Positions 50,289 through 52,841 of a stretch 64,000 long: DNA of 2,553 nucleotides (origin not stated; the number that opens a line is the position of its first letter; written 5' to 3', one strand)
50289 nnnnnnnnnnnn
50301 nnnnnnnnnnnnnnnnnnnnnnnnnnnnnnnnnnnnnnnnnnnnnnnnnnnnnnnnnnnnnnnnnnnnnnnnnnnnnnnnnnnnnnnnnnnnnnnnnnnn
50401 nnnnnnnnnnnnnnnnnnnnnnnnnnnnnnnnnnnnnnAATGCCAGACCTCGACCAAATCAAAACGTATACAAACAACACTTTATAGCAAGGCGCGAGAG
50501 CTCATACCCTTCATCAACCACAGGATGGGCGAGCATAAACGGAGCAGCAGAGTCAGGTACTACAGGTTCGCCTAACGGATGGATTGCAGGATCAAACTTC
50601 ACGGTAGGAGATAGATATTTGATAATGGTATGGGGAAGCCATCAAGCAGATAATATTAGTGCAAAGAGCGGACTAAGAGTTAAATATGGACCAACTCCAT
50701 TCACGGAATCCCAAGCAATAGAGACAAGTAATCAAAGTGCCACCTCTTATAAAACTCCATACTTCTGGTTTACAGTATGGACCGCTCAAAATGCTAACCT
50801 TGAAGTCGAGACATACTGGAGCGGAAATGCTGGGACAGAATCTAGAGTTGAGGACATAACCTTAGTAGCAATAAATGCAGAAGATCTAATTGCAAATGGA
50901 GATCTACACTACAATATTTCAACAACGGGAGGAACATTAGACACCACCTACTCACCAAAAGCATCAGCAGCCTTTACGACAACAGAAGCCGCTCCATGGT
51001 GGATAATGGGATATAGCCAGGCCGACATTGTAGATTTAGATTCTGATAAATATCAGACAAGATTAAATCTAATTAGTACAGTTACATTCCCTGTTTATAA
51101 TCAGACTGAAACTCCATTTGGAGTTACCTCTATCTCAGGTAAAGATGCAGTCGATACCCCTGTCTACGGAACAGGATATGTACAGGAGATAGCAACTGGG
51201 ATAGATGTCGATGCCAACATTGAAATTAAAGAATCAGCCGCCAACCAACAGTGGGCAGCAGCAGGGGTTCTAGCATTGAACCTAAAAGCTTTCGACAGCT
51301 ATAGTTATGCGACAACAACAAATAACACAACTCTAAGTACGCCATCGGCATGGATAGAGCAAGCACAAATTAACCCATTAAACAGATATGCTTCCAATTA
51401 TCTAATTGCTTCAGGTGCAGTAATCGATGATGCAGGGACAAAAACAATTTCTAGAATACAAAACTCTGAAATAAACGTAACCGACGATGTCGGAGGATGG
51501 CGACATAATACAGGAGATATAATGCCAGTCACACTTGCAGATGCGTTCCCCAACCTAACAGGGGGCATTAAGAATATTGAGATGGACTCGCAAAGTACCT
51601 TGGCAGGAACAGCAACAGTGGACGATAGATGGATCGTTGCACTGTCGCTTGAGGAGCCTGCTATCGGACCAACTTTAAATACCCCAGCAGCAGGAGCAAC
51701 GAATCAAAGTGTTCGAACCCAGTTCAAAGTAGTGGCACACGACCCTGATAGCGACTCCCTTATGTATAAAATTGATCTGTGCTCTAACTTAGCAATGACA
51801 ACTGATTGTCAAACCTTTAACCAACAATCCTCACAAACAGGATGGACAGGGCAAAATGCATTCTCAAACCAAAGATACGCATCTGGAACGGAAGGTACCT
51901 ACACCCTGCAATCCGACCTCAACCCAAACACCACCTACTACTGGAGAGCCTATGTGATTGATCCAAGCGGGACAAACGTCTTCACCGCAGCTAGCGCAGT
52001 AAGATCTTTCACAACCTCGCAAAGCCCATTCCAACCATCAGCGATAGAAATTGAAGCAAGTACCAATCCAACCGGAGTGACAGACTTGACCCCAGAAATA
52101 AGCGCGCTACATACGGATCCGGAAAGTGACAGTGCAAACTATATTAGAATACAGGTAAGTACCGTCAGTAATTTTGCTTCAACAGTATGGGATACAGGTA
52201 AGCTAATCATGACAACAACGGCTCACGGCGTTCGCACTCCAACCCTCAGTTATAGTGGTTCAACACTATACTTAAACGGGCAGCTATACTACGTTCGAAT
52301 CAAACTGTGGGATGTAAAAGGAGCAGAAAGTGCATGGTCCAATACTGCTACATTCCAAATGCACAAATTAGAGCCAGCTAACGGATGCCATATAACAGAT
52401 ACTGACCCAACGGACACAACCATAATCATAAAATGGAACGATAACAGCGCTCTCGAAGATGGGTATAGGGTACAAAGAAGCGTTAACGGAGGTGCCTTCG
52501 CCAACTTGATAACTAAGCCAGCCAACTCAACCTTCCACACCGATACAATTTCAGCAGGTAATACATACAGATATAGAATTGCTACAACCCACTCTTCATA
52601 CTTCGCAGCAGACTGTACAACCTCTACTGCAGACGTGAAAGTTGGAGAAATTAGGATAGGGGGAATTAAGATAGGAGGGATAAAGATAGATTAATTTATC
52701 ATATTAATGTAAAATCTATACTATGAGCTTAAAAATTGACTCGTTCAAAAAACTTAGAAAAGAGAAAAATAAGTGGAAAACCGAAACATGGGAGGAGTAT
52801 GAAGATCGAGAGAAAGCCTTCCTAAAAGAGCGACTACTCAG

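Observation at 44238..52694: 8.5 kb gene for a 2818-aa surface protein with five LamG lectin-like modules, a poly-Gly domain and duplicated FN3-like modules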

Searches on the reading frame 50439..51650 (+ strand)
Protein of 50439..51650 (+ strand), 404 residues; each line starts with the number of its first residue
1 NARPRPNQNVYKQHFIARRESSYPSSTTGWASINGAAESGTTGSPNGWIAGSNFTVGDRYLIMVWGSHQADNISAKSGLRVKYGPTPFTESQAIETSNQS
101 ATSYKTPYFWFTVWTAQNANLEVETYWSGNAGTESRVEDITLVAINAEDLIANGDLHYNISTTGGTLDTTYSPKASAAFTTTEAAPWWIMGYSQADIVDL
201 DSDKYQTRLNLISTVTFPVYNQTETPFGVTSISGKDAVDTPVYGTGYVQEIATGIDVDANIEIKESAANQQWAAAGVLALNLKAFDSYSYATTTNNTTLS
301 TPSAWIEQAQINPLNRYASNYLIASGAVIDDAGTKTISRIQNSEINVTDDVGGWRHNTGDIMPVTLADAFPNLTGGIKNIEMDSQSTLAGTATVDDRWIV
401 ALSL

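Call 31: search_protein_representatives(protein=window:50439-51650:+)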
Query: 404 residues. Proteins with E-value up to 0.001 (for the whole library): 172; up to 1e-10: 44; up to 1e-30: 27. The best 150 are listed.
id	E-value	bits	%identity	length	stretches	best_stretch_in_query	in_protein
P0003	1.9e-135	468.7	58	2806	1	1-403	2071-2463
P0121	2.4e-124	432.1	55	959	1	1-404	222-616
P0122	2.7e-91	323.3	42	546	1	13-402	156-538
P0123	5.2e-90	319.1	43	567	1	11-403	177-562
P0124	8.1e-85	302.0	44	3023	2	1-265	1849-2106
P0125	1.9e-84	300.8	45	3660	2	3-198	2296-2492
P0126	4.5e-82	293.0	45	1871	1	13-403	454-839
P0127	1.3e-81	291.5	46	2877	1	12-404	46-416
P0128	3.2e-77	277.0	41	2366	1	1-403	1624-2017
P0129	1.9e-76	274.4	41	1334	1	15-402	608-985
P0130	3.0e-74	267.2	45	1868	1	13-404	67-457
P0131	1.2e-73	265.2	42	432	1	39-403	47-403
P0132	1.5e-73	264.9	40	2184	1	13-404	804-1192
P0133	2.5e-72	260.9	40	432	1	12-404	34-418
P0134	5.9e-69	249.8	42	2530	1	26-403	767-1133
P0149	1.5e-17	80.6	29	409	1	49-403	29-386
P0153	3.6e-14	69.4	28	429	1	35-393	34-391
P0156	1.0e-11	61.4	29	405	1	42-403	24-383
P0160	5.2e-11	59.0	27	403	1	38-403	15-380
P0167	2.3e-10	56.9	30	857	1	35-392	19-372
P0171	7.8e-10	55.2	27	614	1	45-402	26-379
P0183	7.7e-09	51.9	28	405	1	39-403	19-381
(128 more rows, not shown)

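Call 32: search_protein_families(library=pfam, proteins=[P0149, P0153, P0156, P0160, P0183, P0131, P0133, P0167, P0171, P0122], max_evalue=0.01)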
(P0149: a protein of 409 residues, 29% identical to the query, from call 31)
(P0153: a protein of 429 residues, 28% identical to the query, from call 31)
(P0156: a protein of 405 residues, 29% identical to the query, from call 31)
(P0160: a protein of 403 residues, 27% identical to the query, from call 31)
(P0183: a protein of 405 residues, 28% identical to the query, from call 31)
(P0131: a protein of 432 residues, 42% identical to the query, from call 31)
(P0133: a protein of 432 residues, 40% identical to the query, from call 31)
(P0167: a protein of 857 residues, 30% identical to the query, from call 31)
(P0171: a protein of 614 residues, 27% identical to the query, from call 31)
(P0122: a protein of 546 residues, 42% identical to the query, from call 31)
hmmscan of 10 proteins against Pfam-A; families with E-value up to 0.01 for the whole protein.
P0149 (409 aa): 0 families

P0153 (429 aa): 0 families

P0156 (405 aa): 0 families

P0160 (403 aa): 0 families

P0183 (405 aa): 0 families

P0131 (432 aa): 0 families

P0133 (432 aa): 0 families

P0167 (857 aa): 1 family
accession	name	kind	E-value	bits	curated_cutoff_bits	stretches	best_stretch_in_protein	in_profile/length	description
PF16706.11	Izumo-Ig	-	0.0067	16.8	26.7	0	728-761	34-67/88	Izumo-like Immunoglobulin domain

P0171 (614 aa): 0 families

P0122 (546 aa): 0 families

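Call 33: search_protein_families(library=phrogs, proteins=[window:50439-51650:+, P0149, P0153, P0156, P0160, P0183, P0131, P0133], max_evalue=0.01)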
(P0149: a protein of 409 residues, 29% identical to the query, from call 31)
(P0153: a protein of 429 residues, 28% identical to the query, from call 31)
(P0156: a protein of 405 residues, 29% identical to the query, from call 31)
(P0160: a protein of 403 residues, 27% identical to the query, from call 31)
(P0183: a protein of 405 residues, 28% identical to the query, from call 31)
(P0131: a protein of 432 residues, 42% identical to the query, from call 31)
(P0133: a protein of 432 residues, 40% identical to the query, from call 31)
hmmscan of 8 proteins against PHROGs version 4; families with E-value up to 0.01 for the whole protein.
window:50439-51650:+ (404 aa): 0 families

P0149 (409 aa): 0 families

P0153 (429 aa): 0 families

P0156 (405 aa): 1 family
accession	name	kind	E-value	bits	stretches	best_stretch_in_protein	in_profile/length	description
phrog_14985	-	head and packaging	0.0033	17.5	1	105-163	373-426/446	virion structural protein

P0160 (403 aa): 0 families

P0183 (405 aa): 0 families

P0131 (432 aa): 0 families

P0133 (432 aa): 0 families

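Call 53: predict_structure(alignment_id=A2)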
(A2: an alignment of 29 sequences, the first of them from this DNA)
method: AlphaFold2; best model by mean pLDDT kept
length: 404 residues; sequences in the alignment: 29
mean_pLDDT: 90.8   pTM: 0.92
mean pLDDT of the five models: 90.8, 90.6, 89.9, 89.6, 88.7
residues with pLDDT >= 90: 298; 70-90: 83; 50-70: 14; < 50: 9
segments of 3 or more residues with pLDDT < 50: 1-9
pLDDT, mean of each block of 10 residues (from residue 1): 41 91 95 96 98 98 96 91 98 87 92 98 96 93 97 97 95 97 96 88 88 70 81 87 95 95 91 97 94 92 96 83 96 93 86 83 94 80 95 96 92
secondary structure, 60 per line:
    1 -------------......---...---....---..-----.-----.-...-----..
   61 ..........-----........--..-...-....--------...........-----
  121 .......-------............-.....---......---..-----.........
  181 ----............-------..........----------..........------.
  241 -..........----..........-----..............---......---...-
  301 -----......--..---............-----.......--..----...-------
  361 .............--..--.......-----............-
elements in order: E14-19 E23-25 E29-32 E59-70 E76-83 E93-96 E105-115 E121-127 E135-146 H148-152 E156-161 E172-180 E185-196 E204-213 E224-233 E242-251 E256-265 E271-281 E288-293 E297-299 E306-311 E319-330 E336-342 E351-353 E361-373 E380-386 E392-403

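Call 56: fold_search(model_id=the predicted structure, library=pdb)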
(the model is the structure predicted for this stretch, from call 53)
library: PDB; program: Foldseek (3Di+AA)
matches with E <= 10: 1779; with E <= 0.001: 53
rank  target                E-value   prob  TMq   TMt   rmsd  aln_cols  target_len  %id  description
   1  5hzf                  4.6e-10  1.00  0.61  0.61   5.7       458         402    7  Single Chain Recombinant Globular Head of the Complement System Protein C1q in complex with magnesium (released 2016-03-02)
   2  4zch_A                5.9e-10  1.00  0.63  0.61   6.5       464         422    9  Single-chain human APRIL-BAFF-BAFF Heterotrimer (released 2015-05-13)
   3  4zch_B                7.3e-10  1.00  0.61  0.59   6.9       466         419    9  Single-chain human APRIL-BAFF-BAFF Heterotrimer (released 2015-05-13)
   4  5x7o_A                2.0e-08  1.00  0.18  0.09  20.5       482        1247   11  Crystal structure of Paenibacillus sp. 598K alpha-1,6-glucosyltransferase (released 2017-07-26)
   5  4w8j                  6.5e-08  1.00  0.17  0.08  34.9       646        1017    9  Structure of the full-length insecticidal protein Cry1Ac reveals intriguing details of toxin packaging into in vivo form (released 2014-09-17)
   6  9h99                  1.6e-07  0.99  0.15  0.07  35.7       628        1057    8  Native structure of the full-length pesticidal protein Cry1Ca18 at pH7, from crystals formed in vivo (released 2025-11-12)
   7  8w7n                  8.9e-07  0.98  0.17  0.08  36.9       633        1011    8  Crystal structure of the in-cell Cry1Aa purified from Bacillus thuringiensis (released 2024-03-06)
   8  4ind_A                2.4e-06  0.99  0.19  0.20  22.5       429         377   12  The Triple Jelly Roll Fold and Turret Assembly in an Archaeal Virus (released 2013-01-23)
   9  6qep                  3.5e-06  0.94  0.17  0.06  22.9       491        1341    8  EngBF DARPin Fusion 4b H14 (released 2019-11-06)
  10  3j31_P                9.3e-06  0.99  0.19  0.21  21.1       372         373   11  Life in the extremes: atomic structure of Sulfolobus Turreted Icosahedral Virus (released 2013-05-01)
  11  8a19_A                1.3e-05  0.93  0.18  0.07  22.4       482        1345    8  Structure of a leucinostatin derivative determined by host lattice display : L1E4V1 construct (released 2022-12-07)
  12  5a57                  3.3e-05  0.87  0.17  0.08  22.9       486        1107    8  The structure of GH101 from Streptococcus pneumoniae TIGR4 in complex with PUGT (released 2015-09-02)
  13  5a58_A                3.4e-05  0.89  0.18  0.09  22.6       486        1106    8  The structure of GH101 D764N mutant from Streptococcus pneumoniae TIGR4 in complex with serinyl T-antigen (released 2015-09-02)
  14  5a56_A                3.8e-05  0.85  0.18  0.09  22.8       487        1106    8  The structure of GH101 from Streptococcus pneumoniae TIGR4 in complex with 1-O-methyl-T-antigen (released 2015-09-02)
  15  5a59_A                4.2e-05  0.87  0.18  0.09  21.7       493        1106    7  The structure of GH101 E796Q mutant from Streptococcus pneumoniae TIGR4 in complex with T-antigen (released 2015-09-02)
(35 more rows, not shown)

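Call 58: search_dna_similar(query=P0156, collection=phages, mode=protein, max_evalue=0.001, max_rows=15)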
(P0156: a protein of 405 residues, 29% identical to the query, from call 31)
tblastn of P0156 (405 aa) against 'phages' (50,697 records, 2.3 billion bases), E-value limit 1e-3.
No match.

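Call 59: find_homologous_proteins(query=A2, max_evalue=0.00001)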
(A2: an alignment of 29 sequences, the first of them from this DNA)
Query A2 (29 sequences) (404 aa, profile of the alignment): 16 proteins with E <= 0.00001 among 8000 candidates.
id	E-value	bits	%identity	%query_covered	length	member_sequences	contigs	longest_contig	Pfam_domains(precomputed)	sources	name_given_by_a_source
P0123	9.7e-149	514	42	97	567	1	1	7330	-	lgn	-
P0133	1.2e-145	504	39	97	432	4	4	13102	-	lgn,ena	-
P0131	2.5e-142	493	39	94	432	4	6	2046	-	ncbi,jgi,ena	-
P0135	4.0e-136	472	38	97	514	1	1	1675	-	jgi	-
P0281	8.1e-127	442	39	97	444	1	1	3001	-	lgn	-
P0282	5.4e-126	439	37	97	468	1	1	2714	-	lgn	-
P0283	2.3e-125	437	39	89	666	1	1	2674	PF01835.26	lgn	-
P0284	1.0e-122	428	36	97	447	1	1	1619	-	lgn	-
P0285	9.8e-118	412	37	97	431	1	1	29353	-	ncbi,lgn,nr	ncbi:MAG: hypothetical protein HGA80_00835 [Candidatus Omnitrophica bacterium]|nr:hypothetical prote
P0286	4.4e-117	410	38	88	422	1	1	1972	-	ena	-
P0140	2.0e-108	381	40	80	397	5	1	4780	-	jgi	jgi:hypothetical protein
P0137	2.9e-103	364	45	71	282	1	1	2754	-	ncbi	-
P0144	2.3e-93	332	40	59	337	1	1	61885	-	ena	-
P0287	1.8e-68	250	22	66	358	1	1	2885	-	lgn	-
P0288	1.9e-62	230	21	88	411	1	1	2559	-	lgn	-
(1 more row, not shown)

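Call 60: find_encoding_contigs(protein=P0285, flank=8000, max_places=2)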
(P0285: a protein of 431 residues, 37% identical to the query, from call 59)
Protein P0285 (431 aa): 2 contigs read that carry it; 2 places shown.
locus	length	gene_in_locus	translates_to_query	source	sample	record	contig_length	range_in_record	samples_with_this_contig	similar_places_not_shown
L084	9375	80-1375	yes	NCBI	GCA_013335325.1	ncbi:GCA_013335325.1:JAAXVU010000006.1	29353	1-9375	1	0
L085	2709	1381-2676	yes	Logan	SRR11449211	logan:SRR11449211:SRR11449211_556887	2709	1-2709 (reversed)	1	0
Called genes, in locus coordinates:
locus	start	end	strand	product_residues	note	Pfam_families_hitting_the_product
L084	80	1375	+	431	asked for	-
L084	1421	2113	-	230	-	PF01797:Y1_Tnp (weak)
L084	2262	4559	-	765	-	PF00270:DEAD, PF04851:ResIII (faint), PF00271:Helicase_C, PF20470:HTH_61 (faint), PF21280:Helicase_dom4_arc, PF14520:HHH_5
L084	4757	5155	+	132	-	PF02482:Ribosomal_S30AE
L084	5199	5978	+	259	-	PF04452:Methyltrans_RNA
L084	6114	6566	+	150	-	PF02580:Tyr_Deacylase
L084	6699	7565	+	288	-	PF01026:TatD_DNase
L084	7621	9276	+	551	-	-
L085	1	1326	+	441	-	?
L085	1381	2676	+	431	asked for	-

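Call 61: find_encoding_contigs(protein=P0133, flank=8000, max_places=2)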
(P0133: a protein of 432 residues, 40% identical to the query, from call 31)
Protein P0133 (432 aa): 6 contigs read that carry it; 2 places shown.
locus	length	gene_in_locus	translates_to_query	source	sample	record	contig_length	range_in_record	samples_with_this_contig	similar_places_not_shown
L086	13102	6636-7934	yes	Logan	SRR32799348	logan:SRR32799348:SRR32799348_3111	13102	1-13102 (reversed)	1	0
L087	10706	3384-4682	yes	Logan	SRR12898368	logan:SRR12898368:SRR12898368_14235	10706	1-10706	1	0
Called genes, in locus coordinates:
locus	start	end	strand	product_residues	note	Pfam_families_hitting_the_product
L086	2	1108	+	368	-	?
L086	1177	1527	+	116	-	PF05635:23S_rRNA_IVP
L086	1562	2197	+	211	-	PF01813:ATP-synt_D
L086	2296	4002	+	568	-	PF01496:V_ATPase_I (faint)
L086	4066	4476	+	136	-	PF00137:ATP-synt_C (weak)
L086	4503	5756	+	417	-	PF13185:GAF_2, PF01590:GAF, PF13492:GAF_3, PF13185:GAF_2, PF01590:GAF, PF13492:GAF_3, PF03861:ANTAR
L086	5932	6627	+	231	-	PF04967:HTH_10 (faint), PF08279:HTH_11 (faint), PF08281:Sigma70_r4_2 (faint), PF12802:MarR_2 (faint), PF13309:HTH_22 (faint), PF13338:AbiEi_4 (faint), PF13384:HTH_23 (faint), PF12728:HTH_17, +6 more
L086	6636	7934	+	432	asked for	-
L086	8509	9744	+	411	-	PF00909:Ammonium_transp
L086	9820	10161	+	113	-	PF00543:P-II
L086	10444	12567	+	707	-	PF12437:GSIII_N, PF00120:Gln-synt_C, PF18318:Gln-synt_C-ter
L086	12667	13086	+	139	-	-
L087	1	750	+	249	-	?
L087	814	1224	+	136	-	PF00137:ATP-synt_C (weak)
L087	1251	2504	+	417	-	PF13185:GAF_2, PF01590:GAF, PF13492:GAF_3, PF13185:GAF_2, PF01590:GAF, PF13492:GAF_3, PF03861:ANTAR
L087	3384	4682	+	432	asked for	-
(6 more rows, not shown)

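Call 74: fold_search(model_id=the predicted structure, library=viral)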
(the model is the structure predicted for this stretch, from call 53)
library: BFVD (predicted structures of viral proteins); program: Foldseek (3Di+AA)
matches with E <= 10: 1862; with E <= 0.001: 281
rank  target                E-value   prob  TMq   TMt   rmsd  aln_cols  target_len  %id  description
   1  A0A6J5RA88            4.1e-21  1.00  0.77  0.78   3.5       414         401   15  Uncharacterized protein [uncultured Caudovirales phage]
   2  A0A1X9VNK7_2          2.2e-19  1.00  0.52  0.27  18.2       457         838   13  Uncharacterized protein [Mimivirus AB-566-O17]
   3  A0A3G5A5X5            9.3e-14  1.00  0.65  0.70   5.0       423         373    8  Uncharacterized protein [Hyperionvirus sp.]
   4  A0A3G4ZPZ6            1.8e-12  1.00  0.65  0.65   6.2       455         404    8  Uncharacterized protein [Terrestrivirus sp.]
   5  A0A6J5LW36            6.8e-12  1.00  0.68  0.65   6.5       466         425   10  C1q domain-containing protein [uncultured Caudovirales phage]
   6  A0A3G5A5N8            4.4e-11  1.00  0.37  0.37  11.8       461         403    9  Uncharacterized protein [Hyperionvirus sp.]
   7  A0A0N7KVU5            6.8e-11  1.00  0.58  0.23   7.0       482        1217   12  (no name in the UniProt tables at hand)
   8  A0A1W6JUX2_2          7.9e-10  1.00  0.25  0.14  23.6       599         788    6  Uncharacterized protein [Vibrio phage pVco-5]
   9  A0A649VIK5            8.3e-10  1.00  0.25  0.18  22.1       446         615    8  Minor tail protein [Gordonia phage Lauer]
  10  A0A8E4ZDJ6            1.3e-09  1.00  0.24  0.09  24.7       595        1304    8  Uncharacterized protein [Tenacibaculum phage Gundel_1]
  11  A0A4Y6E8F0            4.9e-09  1.00  0.23  0.12  23.6       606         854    8  Uncharacterized protein [Vibrio phage Pontus]
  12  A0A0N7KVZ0            6.7e-09  1.00  0.53  0.35   8.2       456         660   12  (no name in the UniProt tables at hand)
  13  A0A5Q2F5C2            7.1e-09  1.00  0.30  0.22  10.9       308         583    8  Minor tail protein [Gordonia phage Sixama]
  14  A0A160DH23            7.9e-09  1.00  0.29  0.26  11.8       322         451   11  Minor tail protein [Gordonia phage Orchid]
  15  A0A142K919            8.3e-09  1.00  0.26  0.35  12.3       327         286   10  Minor tail protein [Gordonia phage Yvonnetastic]
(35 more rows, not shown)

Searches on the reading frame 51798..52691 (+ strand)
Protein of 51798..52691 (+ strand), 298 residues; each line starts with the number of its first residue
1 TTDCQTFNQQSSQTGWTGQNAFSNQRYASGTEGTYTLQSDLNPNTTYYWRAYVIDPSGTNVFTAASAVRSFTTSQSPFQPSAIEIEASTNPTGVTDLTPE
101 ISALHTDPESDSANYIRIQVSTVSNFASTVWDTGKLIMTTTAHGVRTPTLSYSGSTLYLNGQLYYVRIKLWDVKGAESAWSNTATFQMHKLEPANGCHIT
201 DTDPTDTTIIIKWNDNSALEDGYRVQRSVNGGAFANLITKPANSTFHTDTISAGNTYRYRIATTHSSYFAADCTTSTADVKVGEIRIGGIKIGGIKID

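Call 7: search_protein_families(library=pfam, proteins=[window:51798-52691:+], max_evalue=0.05)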
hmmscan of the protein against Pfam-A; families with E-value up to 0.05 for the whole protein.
window:51798-52691:+ (298 aa): 3 families
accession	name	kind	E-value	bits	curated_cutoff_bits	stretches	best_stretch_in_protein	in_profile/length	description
PF25788.1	Ig_Rha78A_N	-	1.1e-12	48.5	27.4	1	81-191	2-104/105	Rha78A-like, N-terminal immunoglobulin domain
PF16974.11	NAR2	-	0.00074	19.5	26.6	1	21-67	80-126/142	High-affinity nitrate transporter accessory, Ig-like domain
PF16656.11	Pur_ac_phosph_N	-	0.0014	19.6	30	0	19-73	47-93/93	Purple acid Phosphatase, N-terminal domain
